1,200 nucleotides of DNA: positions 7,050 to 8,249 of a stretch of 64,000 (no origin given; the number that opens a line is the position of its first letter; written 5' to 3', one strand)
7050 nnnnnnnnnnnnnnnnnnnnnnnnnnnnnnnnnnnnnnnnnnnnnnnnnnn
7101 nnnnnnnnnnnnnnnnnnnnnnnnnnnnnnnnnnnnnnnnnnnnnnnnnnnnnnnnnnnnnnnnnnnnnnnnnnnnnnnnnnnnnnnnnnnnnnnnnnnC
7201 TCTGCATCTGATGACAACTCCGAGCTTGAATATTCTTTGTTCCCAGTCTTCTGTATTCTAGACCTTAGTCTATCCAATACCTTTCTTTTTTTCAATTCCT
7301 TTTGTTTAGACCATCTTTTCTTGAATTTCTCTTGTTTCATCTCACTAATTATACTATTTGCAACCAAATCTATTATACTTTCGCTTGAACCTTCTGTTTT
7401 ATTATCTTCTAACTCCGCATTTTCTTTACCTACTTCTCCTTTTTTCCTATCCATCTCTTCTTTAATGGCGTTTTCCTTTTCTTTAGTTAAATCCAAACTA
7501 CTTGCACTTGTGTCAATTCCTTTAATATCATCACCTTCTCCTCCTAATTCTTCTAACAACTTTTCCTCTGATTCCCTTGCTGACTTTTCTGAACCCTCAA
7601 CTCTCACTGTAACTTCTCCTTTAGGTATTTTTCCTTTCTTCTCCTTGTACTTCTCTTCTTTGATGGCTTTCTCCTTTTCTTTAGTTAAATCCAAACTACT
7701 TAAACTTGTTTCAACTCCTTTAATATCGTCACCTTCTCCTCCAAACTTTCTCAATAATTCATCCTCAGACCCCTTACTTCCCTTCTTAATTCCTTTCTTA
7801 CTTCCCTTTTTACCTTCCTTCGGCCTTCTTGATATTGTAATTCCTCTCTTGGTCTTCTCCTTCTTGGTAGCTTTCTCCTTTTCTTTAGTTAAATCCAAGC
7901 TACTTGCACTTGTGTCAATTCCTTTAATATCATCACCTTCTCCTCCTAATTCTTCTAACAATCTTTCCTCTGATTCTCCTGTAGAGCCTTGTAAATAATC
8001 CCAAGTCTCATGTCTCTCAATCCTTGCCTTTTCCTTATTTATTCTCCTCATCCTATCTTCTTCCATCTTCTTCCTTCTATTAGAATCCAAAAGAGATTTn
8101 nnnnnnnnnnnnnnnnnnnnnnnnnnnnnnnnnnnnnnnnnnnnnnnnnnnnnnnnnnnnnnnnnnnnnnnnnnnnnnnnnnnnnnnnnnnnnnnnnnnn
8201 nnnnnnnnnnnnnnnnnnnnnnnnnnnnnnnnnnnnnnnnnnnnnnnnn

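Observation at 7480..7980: Roughly 200-nt intragenic tandem repeat with near-identical first and third copies, suggesting concerted evolution or recent duplication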

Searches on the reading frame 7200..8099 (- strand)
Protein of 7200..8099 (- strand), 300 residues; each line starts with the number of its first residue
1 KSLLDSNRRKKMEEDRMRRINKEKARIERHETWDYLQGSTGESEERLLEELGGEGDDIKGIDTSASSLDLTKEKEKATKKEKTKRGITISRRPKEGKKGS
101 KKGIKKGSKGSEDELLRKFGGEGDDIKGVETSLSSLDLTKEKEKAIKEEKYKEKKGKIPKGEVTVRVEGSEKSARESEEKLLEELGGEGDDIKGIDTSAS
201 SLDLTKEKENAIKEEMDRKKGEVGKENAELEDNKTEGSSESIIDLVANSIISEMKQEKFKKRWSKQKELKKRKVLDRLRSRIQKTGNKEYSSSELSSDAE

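Call 26: search_protein_families(library=pfam, proteins=[window:7200-8099:-], max_evalue=10)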
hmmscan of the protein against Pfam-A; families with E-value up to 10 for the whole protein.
window:7200-8099:- (300 aa): 10 families
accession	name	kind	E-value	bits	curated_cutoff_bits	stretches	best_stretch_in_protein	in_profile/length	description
PF04027.18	DUF371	-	0.022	15.2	25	0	50-90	24-64/133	Domain of unknown function (DUF371)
PF22626.3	LysX_preATP_grasp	-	0.052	14.1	27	0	175-210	9-44/84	LysX preATP-grasp domain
PF08972.17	DUF1902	-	0.068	13.8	22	0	188-211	18-41/74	Domain of unknown function (DUF1902)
PF18030.7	Rimk_N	-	0.13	13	26.4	0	43-83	14-54/94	RimK PreATP-grasp domain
PF08242.18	Methyltransf_12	-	0.24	12.6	30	0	39-83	6-48/98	Methyltransferase domain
PF16410.10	DUF5018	-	0.25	10.6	38.2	1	128-163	94-128/352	Domain of unknown function (DUF5018)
PF15533.11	Ntox33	-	0.28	12.1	28.4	1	171-216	5-50/65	Bacterial toxin 33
PF22631.2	PLCB1-4-like_EFh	-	0.38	11.5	27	1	125-153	30-58/69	Phosphoinositide phospholipase C beta1-4-like EF-hand domain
PF13319.11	DUF4090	-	0.42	11.3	22.7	1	243-296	13-65/84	Protein of unknown function (DUF4090)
PF25767.1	ARM_TBCD_2nd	-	2.1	8.1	29.7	1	205-279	37-109/245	Tubulin-specific chaperone D-like, ARM repeats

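Call 55: predict_structure(alignment_id=A6)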
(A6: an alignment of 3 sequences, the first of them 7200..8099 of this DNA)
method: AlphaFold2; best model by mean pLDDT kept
length: 300 residues; sequences in the alignment: 3
mean_pLDDT: 59.6   pTM: 0.20
mean pLDDT of the five models: 59.6, 55.4, 54.4, 53.7, 52.1
residues with pLDDT >= 90: 58; 70-90: 20; 50-70: 93; < 50: 129
segments of 3 or more residues with pLDDT < 50: 58-62, 78-110, 120-138, 148-173, 185-198, 223-237
pLDDT, mean of each block of 10 residues (from residue 1): 86 94 88 63 56 49 51 50 43 42 44 57 43 46 50 43 36 49 46 44 56 60 44 47 90 92 94 95 76 54
secondary structure, 60 per line:
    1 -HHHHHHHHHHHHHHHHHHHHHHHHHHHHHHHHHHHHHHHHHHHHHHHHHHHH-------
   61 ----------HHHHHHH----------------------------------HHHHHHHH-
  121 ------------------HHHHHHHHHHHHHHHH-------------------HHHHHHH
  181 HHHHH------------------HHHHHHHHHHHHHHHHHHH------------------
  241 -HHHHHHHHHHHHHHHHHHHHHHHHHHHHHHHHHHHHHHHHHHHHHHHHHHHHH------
elements in order: H2-53 H71-77 H112-119 H139-154 H174-185 H204-222 H242-294

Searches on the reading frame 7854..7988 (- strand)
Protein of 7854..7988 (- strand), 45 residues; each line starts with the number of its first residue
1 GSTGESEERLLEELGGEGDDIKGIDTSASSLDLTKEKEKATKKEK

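Call 26: search_protein_families(library=pfam, proteins=[window:7854-7988:-], max_evalue=10)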
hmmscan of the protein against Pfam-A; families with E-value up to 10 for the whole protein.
seq(45 aa): 0 families

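Call 27: search_solved_structures(query=A2, max_evalue=10, show_alignments=3)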
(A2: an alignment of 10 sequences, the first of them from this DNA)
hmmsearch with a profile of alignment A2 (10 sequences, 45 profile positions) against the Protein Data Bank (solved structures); distinct sequences matched with E-value up to 10: 2.
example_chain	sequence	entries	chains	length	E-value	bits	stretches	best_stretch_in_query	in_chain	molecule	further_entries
5je8_A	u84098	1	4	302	0.043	16.5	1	24-45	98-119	3-hydroxyisobutyrate dehydrogenase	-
5vr3_A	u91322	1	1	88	1.3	11.9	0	8-17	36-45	BRAF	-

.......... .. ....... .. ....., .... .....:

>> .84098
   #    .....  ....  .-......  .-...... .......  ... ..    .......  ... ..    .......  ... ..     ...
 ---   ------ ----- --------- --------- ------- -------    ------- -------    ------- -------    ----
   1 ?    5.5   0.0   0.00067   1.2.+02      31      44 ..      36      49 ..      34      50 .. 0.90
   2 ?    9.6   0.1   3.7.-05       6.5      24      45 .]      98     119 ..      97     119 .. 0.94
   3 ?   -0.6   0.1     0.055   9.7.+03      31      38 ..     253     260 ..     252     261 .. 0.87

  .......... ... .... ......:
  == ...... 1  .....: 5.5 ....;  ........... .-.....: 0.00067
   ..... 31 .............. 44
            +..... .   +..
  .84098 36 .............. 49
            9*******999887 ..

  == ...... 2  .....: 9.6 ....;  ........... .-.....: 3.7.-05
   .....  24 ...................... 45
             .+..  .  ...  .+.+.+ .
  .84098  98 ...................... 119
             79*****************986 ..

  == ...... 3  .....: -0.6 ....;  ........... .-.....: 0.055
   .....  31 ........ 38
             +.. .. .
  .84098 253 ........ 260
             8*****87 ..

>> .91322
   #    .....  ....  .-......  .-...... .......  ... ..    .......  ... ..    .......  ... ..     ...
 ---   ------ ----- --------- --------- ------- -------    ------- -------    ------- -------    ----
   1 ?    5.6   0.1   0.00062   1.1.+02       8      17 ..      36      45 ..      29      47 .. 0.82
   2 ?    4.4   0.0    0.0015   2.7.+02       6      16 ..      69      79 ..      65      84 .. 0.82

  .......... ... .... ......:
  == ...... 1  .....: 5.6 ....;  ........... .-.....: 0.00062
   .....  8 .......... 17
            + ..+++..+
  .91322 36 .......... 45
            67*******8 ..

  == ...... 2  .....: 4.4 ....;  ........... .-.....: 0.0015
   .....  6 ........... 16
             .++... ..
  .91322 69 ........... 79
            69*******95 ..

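Call 32: search_protein_representatives(alignment_id=A2)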
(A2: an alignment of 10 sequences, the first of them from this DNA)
Query: 10 sequences, 45 profile positions. Proteins with E-value up to 0.001 (for the whole library): 3; up to 1e-10: 3; up to 1e-30: 3. The best 3 are listed.
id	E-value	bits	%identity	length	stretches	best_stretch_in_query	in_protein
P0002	2.4e-81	283.1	-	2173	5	2-45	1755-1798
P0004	1.1e-34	133.7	-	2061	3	4-44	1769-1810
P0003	3.2e-34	132.2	-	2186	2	2-44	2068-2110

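Call 35: find_encoding_contigs(protein=P0004, flank=3000, max_places=3)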
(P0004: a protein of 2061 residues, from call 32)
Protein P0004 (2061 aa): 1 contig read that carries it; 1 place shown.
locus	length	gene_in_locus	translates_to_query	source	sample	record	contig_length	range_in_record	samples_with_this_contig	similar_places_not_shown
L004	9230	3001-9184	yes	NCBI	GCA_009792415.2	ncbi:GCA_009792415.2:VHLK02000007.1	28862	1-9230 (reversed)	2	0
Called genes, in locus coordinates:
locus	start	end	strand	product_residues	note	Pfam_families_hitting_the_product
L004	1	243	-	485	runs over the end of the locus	-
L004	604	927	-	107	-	PF03998:Utp11 (weak)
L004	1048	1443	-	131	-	PF03998:Utp11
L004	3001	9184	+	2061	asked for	-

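Call 37: list_cluster_members(proteins=[P0004, P0001])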
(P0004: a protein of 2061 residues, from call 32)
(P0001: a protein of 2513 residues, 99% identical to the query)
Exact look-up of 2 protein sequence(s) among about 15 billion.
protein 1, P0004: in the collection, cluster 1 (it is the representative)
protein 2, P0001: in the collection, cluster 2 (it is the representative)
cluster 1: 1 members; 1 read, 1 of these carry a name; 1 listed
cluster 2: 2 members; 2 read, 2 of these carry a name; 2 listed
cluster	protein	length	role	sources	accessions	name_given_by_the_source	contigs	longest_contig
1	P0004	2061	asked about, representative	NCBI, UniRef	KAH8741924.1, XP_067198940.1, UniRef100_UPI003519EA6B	hypothetical protein FG386_003119, partial [Cryptosporidium ryanae] | uncharacterized protein n=1 Tax=Cryptosporidium ryanae TaxID=515981 RepID=UPI003519EA6B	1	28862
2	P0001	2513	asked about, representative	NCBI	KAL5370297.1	hypothetical protein CPHLJ_1g590 [Cryptosporidium parvum]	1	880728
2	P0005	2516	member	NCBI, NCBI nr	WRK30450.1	Uncharacterized protein cpbgf_100590 [Cryptosporidium parvum]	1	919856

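Call 43: find_homologous_proteins(query=A4, max_evalue=1)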
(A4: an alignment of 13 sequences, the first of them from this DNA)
Query A4 (13 sequences): 349 candidates shared short words with the query, none scored E <= 1.
